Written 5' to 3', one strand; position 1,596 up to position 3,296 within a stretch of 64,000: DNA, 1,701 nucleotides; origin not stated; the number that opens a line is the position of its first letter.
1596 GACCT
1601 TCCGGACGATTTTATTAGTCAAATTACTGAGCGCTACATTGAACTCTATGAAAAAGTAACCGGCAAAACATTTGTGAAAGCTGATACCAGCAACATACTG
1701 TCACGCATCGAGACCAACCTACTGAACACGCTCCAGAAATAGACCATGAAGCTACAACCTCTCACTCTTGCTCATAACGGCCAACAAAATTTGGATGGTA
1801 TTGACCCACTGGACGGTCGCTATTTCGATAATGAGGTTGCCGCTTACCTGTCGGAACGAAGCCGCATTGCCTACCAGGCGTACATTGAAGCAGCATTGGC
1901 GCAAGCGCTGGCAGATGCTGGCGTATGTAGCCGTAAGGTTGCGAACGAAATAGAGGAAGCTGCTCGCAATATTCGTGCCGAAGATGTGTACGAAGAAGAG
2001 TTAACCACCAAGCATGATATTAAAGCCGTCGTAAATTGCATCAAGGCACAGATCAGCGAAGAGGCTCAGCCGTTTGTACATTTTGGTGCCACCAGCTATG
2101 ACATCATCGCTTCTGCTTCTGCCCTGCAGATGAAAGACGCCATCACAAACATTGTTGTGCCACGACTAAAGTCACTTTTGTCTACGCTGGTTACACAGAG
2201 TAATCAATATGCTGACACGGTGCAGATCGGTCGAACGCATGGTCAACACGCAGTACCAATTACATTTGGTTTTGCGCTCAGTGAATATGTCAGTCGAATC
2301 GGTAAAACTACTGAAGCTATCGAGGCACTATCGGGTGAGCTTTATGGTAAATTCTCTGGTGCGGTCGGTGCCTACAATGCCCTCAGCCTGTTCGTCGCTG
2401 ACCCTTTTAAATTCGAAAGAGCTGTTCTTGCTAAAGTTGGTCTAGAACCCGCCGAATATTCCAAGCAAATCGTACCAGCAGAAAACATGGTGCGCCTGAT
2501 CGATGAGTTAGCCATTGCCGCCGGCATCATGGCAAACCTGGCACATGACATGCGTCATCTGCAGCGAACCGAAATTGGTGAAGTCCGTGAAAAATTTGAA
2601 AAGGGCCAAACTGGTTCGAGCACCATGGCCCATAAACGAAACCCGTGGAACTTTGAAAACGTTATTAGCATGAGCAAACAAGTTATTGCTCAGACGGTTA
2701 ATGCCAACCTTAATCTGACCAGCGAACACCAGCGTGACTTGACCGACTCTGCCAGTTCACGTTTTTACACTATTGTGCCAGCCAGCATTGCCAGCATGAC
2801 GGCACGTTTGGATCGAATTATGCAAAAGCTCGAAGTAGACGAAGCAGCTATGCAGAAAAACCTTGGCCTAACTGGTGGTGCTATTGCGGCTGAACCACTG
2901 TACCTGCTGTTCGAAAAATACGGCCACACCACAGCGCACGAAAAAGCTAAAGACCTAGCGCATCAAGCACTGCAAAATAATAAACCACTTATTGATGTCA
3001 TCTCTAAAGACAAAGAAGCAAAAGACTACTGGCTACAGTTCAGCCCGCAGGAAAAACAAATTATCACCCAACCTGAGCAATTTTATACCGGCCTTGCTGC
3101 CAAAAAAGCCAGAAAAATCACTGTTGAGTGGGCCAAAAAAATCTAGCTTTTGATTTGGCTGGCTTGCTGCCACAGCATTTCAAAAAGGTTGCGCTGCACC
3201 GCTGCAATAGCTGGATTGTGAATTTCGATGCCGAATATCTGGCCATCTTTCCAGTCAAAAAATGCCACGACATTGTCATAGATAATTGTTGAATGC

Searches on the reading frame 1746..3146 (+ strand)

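Call 47: search_protein_families(library=pfam, proteins=[window:1746-3146:+])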
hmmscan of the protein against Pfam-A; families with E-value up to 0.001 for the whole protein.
window:1746-3146:+ (466 aa): 3 families
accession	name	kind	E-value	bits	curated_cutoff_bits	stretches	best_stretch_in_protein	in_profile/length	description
PF00206.25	Lyase_1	-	3e-49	168.6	27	1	35-314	18-311/312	Lyase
PF08328.16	ASL_C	-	3.8e-13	49.9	35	1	326-423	1-97/115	Adenylosuccinate lyase C-terminal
PF10397.14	ADSL_C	-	0.00078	20.2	32.7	0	390-446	14-68/79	Adenylosuccinate lyase C-terminus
